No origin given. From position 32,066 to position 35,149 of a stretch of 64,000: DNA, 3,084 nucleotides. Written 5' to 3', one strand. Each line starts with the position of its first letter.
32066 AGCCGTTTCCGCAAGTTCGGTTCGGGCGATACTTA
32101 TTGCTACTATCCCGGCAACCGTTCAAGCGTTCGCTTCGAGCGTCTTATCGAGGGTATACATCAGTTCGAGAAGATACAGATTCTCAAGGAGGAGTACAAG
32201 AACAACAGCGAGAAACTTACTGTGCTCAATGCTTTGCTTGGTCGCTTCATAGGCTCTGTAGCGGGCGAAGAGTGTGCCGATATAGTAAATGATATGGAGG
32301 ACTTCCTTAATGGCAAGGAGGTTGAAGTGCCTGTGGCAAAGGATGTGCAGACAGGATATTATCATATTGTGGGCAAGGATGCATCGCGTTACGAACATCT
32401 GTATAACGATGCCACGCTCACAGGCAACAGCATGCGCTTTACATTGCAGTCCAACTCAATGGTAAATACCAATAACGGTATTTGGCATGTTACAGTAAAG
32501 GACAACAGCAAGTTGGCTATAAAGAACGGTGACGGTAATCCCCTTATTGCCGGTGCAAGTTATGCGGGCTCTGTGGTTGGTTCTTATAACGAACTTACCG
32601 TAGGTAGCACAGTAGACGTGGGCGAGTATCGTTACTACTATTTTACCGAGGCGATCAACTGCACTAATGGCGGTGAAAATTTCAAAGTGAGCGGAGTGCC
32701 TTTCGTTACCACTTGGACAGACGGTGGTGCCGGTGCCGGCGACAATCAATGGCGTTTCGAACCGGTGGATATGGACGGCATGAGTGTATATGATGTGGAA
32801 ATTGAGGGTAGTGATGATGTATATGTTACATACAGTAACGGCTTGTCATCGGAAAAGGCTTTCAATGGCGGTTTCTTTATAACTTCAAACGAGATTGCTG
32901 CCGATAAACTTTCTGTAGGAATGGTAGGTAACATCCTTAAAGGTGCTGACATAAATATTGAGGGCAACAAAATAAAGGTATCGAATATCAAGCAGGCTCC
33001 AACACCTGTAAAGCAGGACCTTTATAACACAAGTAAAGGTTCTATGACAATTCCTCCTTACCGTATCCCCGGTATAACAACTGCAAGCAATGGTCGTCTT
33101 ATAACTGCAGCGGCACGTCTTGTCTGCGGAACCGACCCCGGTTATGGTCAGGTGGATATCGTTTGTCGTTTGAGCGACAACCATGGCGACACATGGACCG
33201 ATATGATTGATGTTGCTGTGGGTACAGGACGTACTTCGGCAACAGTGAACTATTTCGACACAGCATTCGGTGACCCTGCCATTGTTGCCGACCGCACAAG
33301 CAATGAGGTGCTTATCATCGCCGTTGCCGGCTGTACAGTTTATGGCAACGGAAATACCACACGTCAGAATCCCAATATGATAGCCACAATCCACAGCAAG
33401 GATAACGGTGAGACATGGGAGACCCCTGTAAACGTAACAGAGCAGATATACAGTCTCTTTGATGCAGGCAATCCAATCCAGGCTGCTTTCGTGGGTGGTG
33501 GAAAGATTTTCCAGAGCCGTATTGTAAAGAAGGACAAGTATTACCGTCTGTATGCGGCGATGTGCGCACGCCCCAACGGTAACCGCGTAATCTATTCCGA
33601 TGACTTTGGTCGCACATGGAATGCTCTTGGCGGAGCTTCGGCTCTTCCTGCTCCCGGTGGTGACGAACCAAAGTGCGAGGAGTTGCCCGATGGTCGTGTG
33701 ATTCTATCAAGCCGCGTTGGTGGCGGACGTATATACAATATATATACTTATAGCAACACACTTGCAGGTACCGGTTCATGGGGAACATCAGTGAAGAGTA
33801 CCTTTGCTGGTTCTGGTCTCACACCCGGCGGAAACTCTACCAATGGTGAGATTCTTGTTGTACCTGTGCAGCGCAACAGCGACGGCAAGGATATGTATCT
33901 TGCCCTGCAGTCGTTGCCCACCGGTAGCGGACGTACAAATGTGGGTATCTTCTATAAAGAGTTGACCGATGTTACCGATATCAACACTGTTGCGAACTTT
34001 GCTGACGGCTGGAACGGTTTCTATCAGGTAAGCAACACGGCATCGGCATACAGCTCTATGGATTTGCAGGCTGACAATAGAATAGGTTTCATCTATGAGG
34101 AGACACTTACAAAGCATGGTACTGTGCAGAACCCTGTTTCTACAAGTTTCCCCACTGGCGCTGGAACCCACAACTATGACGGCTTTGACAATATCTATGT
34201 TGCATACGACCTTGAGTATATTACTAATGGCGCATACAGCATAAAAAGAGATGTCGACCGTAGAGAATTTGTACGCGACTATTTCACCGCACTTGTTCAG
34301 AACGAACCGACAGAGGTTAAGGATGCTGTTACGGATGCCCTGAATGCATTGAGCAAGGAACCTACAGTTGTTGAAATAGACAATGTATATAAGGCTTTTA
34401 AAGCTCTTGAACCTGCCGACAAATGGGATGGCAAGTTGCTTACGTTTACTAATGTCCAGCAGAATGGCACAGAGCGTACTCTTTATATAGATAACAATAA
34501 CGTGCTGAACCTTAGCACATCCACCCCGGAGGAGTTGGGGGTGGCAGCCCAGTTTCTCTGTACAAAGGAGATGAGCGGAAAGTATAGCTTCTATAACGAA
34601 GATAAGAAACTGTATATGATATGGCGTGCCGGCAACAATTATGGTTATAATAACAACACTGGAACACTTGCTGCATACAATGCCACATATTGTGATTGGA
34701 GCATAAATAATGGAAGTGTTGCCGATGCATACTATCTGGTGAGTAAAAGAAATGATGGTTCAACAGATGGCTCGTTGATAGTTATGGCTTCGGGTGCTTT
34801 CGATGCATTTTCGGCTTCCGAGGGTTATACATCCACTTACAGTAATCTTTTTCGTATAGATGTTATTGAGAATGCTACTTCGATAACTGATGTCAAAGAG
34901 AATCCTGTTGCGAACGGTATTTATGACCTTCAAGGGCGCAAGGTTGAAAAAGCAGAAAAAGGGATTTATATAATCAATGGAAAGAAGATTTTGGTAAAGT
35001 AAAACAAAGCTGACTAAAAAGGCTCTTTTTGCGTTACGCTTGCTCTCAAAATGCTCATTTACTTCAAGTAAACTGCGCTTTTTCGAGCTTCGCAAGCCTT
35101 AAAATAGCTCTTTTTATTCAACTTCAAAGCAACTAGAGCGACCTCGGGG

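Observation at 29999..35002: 1667-aa T9SS-exported chimera joining a GH123-like (DUF4091) module to a GH33 sialidase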

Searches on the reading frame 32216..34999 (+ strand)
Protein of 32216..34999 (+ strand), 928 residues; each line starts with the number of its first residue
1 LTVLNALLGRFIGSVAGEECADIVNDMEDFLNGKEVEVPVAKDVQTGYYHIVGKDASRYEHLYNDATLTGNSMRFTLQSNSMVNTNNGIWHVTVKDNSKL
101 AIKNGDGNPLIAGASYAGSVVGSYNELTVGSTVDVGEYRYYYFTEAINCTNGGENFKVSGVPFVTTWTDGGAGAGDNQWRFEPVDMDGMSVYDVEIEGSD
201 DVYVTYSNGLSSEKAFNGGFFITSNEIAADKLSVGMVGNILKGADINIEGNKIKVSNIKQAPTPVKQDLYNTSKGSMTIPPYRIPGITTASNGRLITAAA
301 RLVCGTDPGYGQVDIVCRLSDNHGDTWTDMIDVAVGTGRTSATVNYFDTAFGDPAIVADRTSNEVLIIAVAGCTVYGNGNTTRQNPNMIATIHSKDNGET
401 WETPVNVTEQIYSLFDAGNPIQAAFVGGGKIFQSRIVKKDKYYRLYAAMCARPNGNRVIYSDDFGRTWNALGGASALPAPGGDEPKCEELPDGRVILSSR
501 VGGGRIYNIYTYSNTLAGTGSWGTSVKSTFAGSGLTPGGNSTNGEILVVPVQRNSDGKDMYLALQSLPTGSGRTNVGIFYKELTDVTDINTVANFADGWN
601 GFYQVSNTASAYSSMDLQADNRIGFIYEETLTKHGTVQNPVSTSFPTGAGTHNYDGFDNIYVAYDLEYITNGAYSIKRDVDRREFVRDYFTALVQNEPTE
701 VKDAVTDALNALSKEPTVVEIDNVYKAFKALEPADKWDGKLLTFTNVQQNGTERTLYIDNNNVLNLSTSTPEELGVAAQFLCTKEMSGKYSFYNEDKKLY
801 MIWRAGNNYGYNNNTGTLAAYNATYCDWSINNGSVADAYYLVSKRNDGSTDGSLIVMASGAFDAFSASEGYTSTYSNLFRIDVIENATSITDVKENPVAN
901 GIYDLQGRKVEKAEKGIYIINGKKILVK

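Call 29: predict_structure(alignment_id=A1)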
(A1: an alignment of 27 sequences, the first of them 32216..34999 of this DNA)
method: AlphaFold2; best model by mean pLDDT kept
length: 928 residues; sequences in the alignment: 27
mean_pLDDT: 78.3   pTM: 0.64
mean pLDDT of the five models: 78.3, 78.3, 76.3, 73.2, 66.7
residues with pLDDT >= 90: 251; 70-90: 451; 50-70: 147; < 50: 79
segments of 3 or more residues with pLDDT < 50: 169-172, 304-311, 339-350, 373-381, 418-420, 422-424, 537-541, 642-646, 731-733, 805-813, 886-898
pLDDT, mean of each block of 10 residues (from residue 1): 63 56 74 68 84 75 86 89 90 84 92 84 86 79 79 76 72 68 90 91 87 91 89 85 90 92 84 64 85 91 47 79 93 68 44 80 88 44 63 93 84 64 52 83 86 74 89 69 83 89 83 76 83 56 80 93 80 73 88 88 79 88 87 56 51 68 91 91 89 81 88 83 70 65 91 90 88 89 85 91 56 64 86 87 75 82 78 89 57 45 75 79 70
secondary structure, 60 per line:
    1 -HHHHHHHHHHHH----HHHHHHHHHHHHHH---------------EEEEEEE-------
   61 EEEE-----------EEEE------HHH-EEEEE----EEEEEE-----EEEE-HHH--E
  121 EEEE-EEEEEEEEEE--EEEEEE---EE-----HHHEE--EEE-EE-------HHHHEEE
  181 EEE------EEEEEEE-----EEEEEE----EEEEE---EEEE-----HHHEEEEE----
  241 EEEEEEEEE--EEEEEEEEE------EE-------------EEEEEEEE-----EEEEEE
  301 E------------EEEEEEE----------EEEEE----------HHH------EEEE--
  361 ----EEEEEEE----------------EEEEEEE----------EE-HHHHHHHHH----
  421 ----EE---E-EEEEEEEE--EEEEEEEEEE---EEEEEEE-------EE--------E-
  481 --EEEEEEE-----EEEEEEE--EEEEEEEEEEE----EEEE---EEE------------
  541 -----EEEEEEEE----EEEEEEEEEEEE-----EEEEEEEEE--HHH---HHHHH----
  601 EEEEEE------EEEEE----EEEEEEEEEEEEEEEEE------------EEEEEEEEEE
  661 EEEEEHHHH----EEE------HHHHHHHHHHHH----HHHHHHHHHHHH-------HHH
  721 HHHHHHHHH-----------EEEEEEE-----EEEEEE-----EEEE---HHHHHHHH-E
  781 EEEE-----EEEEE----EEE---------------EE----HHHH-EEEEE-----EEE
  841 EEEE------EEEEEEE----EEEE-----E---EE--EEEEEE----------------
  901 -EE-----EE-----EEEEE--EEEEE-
elements in order (helices of 4 or more, strands of 3 or more residues): H2-13 H18-31 E47-53 E61-64 E76-79 E90-94 E99-104 E110-113 E120-124 E126-135 E138-143 E161-163 H174-177 E178-183 E190-196 E202-207 E212-216 E220-223 E232-236 E241-249 E252-260 E282-289 E295-301 E314-320 E331-335 E355-358 E365-371 E388-394 H408-416 E432-439 E442-451 E455-461 E483-489 E495-501 E504-514 E519-522 E526-528 E546-553 E558-569 E575-583 H592-596 E601-606 E613-617 E622-638 E651-665 H666-669 E674-676 H683-694 H699-710 H718-729 E741-747 E753-758 E764-767 H771-778 E780-784 E790-794 E799-801 H823-826 E828-832 E838-844 E851-857 E862-865 E879-884 E916-920 E923-927
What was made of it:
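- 34262..34402 (+): Three-helix bundle (res ~1422-1468). AF2 model, call 29
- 34436..34867 (+): C-terminal beta-rich domain of unknown family (res ~1480-1623). It is shared with other large sialidase-family proteins and is a possible binding module. Call 29 (pLDDT ~85-90).
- On CAZy GH33 (exo-alpha-sialidase): AF2 model (pLDDT 78; call 29).
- On T9SS cargo (type A C-terminal sorting domain): The tail is ~45 aa, too short for the seven-strand CTD sandwich (call 29).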

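Call 33: fold_search(model_id=the predicted structure, library=pdb)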
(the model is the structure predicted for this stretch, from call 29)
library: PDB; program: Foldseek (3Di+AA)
matches with E <= 10: 1041; with E <= 0.001: 311
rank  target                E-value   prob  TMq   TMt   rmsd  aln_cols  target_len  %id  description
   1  10qf                  1.9e-33  1.00  0.38  0.68  10.1       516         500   29  Crystal Structure of Treponema denticola Sialidase (TDE_0471) (released 2026-02-25)
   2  10qi                  5.8e-33  1.00  0.38  0.68   9.4       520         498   28  Crystal Structure of Treponema denticola Sialidase (TDE_0471) D165A mutant bound to 3'-sialyllactose (only Neu5Ac visibl (released 2026-02-25)
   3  8gn6_B                6.9e-22  1.00  0.32  0.57  12.4       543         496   22  Crystallization of Sialidase from Porphyromonas gingivalis (released 2023-04-19)
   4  8gn6_C                9.8e-22  1.00  0.32  0.58  11.7       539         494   22  Crystallization of Sialidase from Porphyromonas gingivalis (released 2023-04-19)
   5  8t1z                  1.1e-21  1.00  0.32  0.57  11.9       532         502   23  Crystal Structure of Porphyromonas gingivalis Sialidase (PG_0352) Bound to Neu5Ac (NANA) (released 2023-10-04)
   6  8gn6_A                2.0e-21  1.00  0.32  0.58  12.2       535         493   23  Crystallization of Sialidase from Porphyromonas gingivalis (released 2023-04-19)
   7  8feb                  2.6e-21  1.00  0.32  0.57  12.1       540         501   22  Crystal Structure of Porphyromonas gingivalis Sialidase (PG_0352) (released 2023-10-04)
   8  8t26                  4.5e-21  1.00  0.32  0.57  12.1       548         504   22  Crystal Structure of Porphyromonas gingivalis Sialidase (PG_0352) D219A mutant bound to 3'-Sialyllactose (only Neu5Ac vi (released 2023-10-04)
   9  8t1y                  7.9e-21  1.00  0.32  0.58  12.0       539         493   22  Crystal Structure of Porphyromonas gingivalis Sialidase (PG_0352) Bound to Neu5Ac2en (DANA) (released 2023-10-04)
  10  8t24                  4.0e-20  1.00  0.32  0.58  12.0       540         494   22  Crystal Structure of Porphyromonas gingivalis Sialidase (PG_0352)- Fructose bound in CBM (released 2023-10-04)
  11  7p1o_A                2.5e-17  1.00  0.31  0.70   5.7       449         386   18  Structure of KDNase from Aspergillus Terrerus in complex with 2-keto-3-deoxynononic acid (released 2021-10-20)
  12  2ber                  7.7e-17  1.00  0.32  0.48   4.4       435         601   20  Y370G Active Site Mutant of the Sialidase from Micromonospora viridifaciens in complex with beta-Neu5Ac (sialic acid). (released 2005-04-04)
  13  7p1e                  8.1e-17  1.00  0.31  0.69   5.8       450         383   19  Structure of KDNase from Aspergillus Terrerus in complex with 2,3-difluoro-2-keto-3-deoxynononic acid (released 2021-10-20)
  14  2xzi_A                8.6e-17  1.00  0.30  0.68   5.7       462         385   17  THE ASPERGILLUS FUMIGATUS SIALIDASE IS A KDNASE: STRUCTURAL AND MECHANISTIC INSIGHTS (released 2011-01-19)
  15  1eus                  9.5e-17  1.00  0.31  0.76   5.0       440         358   22  SIALIDASE COMPLEXED WITH 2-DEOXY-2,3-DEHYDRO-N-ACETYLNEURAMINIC ACID (released 1997-01-11)
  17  1eur                  1.3e-16  1.00  0.32  0.78   4.4       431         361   22  SIALIDASE (released 1997-01-11)
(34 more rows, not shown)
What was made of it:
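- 32774..32998 (+): Small beta-sandwich preceding the sialidase (res 926-1000). It probably corresponds to the N-terminal domain of Td-NanH/PG_0352-type sialidases. The Foldseek alignment to 10qf covers the whole 500-residue target (call 33); the domain correspondence is an inference.
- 33002..34123 (+): GH33 exo-alpha-sialidase six-bladed beta-propeller (res 1002-1375). It carries the catalytic residues R1022 (YRIP), D1046, E1223, R1239, R1312 and Y1351, and three Asp boxes (1059, 1133, 1200). Call 33 (Foldseek 10qf, E 2e-33).
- On CAZy GH33 (exo-alpha-sialidase): Foldseek: 10qf E 2e-33, PG_0352 about 1e-21, M. viridifaciens 1eur TM 0.78 normalised to the target (call 33).
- Foldseek E 2e-33 on an AF2 model with pLDDT 78 (calls 29, 33).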

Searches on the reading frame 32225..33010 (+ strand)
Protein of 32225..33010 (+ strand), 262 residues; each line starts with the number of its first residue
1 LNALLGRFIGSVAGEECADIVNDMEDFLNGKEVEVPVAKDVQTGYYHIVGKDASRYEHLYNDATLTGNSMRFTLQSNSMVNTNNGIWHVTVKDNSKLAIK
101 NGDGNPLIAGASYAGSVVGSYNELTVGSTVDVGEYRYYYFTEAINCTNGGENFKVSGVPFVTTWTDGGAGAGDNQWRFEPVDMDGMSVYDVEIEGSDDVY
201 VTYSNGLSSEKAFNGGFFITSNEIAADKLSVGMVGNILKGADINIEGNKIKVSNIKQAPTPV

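Call 6: search_protein_families(library=ncbifam, proteins=[window:32225-33010:+], max_evalue=10)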
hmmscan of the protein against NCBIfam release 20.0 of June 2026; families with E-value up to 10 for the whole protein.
window:32225-33010:+ (262 aa): 1 family
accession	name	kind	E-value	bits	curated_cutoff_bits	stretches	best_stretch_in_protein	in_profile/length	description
NF040716.1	YcaO_for_S12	equivalog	0.18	10.2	700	1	48-109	3-64/571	30S ribosomal protein S12 methylthiotransferase accessory factor YcaO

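Call 7: search_protein_families(library=pfam, proteins=[window:32225-33010:+], max_evalue=10)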
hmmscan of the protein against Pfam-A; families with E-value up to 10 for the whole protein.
window:32225-33010:+ (262 aa): 1 family
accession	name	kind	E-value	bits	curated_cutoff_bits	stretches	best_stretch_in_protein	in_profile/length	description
PF09625.15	VP9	-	0.25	12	27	1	47-102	8-55/79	VP9 protein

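Call 49: search_solved_structures(query=A3, max_evalue=10)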
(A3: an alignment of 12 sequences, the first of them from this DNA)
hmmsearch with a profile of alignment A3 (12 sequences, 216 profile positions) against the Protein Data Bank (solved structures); distinct sequences matched with E-value up to 10: 5.
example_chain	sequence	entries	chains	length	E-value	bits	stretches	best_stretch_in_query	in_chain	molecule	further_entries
3r0e_A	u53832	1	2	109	0.068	16.1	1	43-84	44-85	Lectin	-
5d5g_A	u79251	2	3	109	0.12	15.3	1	8-84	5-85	Tuber agglutinin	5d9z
5t1x_A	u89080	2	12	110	0.18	14.8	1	41-84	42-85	Lectin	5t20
5v0m_A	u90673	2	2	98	0.56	13.1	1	10-58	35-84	Type IV pilin protein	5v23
8es4_E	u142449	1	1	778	0.81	12.6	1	41-129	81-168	Gp40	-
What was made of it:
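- On Ricin-B / CBM13-type beta-trefoil: No Pfam or PDB sequence match (calls 7, 49).
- Tried and rejected: The profile against PDB gave only E 0.07-0.18 to monocot lectins (call 49).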

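Call 58: predict_structure(alignment_id=A5)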
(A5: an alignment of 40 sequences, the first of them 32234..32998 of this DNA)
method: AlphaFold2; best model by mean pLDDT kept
length: 255 residues; sequences in the alignment: 40
mean_pLDDT: 89.7   pTM: 0.84
mean pLDDT of the five models: 89.7, 89.3, 88.6, 87.4, 86.3
residues with pLDDT >= 90: 175; 70-90: 62; 50-70: 18; < 50: 0
segments of 3 or more residues with pLDDT < 50: none
pLDDT, mean of each block of 10 residues (from residue 1): 58 71 86 87 91 86 93 92 97 95 93 94 93 93 83 92 84 95 97 94 91 95 95 91 97 91
secondary structure, 60 per line:
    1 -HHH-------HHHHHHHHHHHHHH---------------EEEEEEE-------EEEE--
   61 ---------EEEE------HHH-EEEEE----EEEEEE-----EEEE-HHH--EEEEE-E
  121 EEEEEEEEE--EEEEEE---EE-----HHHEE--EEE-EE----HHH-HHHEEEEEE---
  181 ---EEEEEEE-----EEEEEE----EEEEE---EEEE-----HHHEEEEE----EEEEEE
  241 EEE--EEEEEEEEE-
elements in order: H12-25 E41-47 E55-58 E70-73 E84-88 E93-98 E104-107 E114-118 E120-129 E132-137 E155-157 E172-177 E184-190 E196-201 E206-210 E214-217 E226-230 E235-243 E246-254
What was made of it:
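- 32354..32773 (+): Ricin-B-like beta-trefoil module (res 786-925), a probable carbohydrate-binding module. AF2 model with pLDDT 89.7 (call 58).
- The junction region folds as well-predicted domains (pLDDT 89.7; call 58).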

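Call 61: fold_search(model_id=the predicted structure, library=pdb)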
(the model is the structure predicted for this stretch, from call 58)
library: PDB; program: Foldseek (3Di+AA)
matches with E <= 10: 789; with E <= 0.001: 15
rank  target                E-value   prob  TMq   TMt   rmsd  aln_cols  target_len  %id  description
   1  3phz_A                5.2e-05  1.00  0.38  0.35   5.3       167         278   13  Crystal Structure Analysis of Polyporus squamosus lectin bound to human-type influenza-binding epitope Neu5Aca2-6Galb1 (released 2011-07-06)
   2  9fyn                  1.2e-04  1.00  0.36  0.15  10.6       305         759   11  Lacto-N-biosidase from Trueperella pyogenes (released 2024-10-09)
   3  2vse_B                3.1e-04  1.00  0.38  0.13  12.7       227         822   13  Structure and mode of action of a mosquitocidal holotoxin (released 2008-07-08)
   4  5mua_B                3.5e-04  1.00  0.36  0.34   8.7       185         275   11  PSL1a-E64 complex (released 2017-07-12)
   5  5g56                  3.5e-04  1.00  0.34  0.14  17.1       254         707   12  THE TETRA-MODULAR CELLULOSOMAL ARABINOXYLANASE CtXyl5A STRUCTURE AS REVEALED BY X-RAY CRYSTALLOGRAPHY (released 2016-06-29)
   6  5mua_A                4.8e-04  1.00  0.36  0.34   8.7       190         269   10  PSL1a-E64 complex (released 2017-07-12)
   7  6yh0_AAA              5.4e-04  1.00  0.38  0.34   7.2       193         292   14  Marasmius oreades agglutinin (MOA) in complex with the truncated PVPRAHS synthetic substrate (released 2020-07-29)
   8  6tsm_AAA              5.7e-04  1.00  0.38  0.34   7.2       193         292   14  Marasmius oreades agglutinin (MOA) in complex with the truncated PVVRAHS synthetic substrate (released 2020-07-29)
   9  9e78_3Q               5.7e-04  1.00  0.35  0.20  18.4       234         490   14  48-nm repeat of the Leishmania tarentolae doublet microtubule (released 2025-03-12)
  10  6tsl_AAA              6.0e-04  1.00  0.38  0.34   7.2       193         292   14  Marasmius oreades agglutinin (MOA) in complex with the truncated PVPRAHS synthetic substrate (released 2020-07-29)
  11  7znx_A                6.3e-04  1.00  0.36  0.61   4.8       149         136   15  Crystal structure of cocaprin 1, inhibitor of cysteine and aspartic proteases from Coprinopsis cinerea (released 2022-06-01)
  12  7zau_E                7.0e-04  1.00  0.36  0.21  10.6       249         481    9  Fascin-1 in complex with Nb 3E11 (released 2023-09-27)
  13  3nbe_A                8.3e-04  1.00  0.37  0.59   4.8       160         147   12  Clitocybe nebularis ricin B-like lectin (CNL) in complex with N,N'-diacetyllactosediamine (released 2011-07-13)
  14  7y78_C                8.3e-04  1.00  0.34  0.27  17.6       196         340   11  Crystal structure of Cry78Aa (released 2022-08-31)
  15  5mu9_A                9.7e-04  1.00  0.37  0.33   7.1       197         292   15  MOA-E-64 complex (released 2017-07-12)
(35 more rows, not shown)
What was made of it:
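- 32354..32773 (+): Foldseek top hits are beta-trefoil lectins: 3phz E 5e-5, MOA, CNL, PPL (call 61).
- On Ricin-B / CBM13-type beta-trefoil: Fold: Foldseek top hits are all beta-trefoil lectins or FGFs, E 5e-5 to 1e-3, TM 0.54-0.66 normalised to the single-domain targets (call 61), on a pLDDT 89.7 model (call 58).
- Beta-trefoil fold (calls 58, 61).
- Tried and rejected: The structure-based search instead gave the beta-trefoil fold (call 61), so I rejected the bulb-lectin idea.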
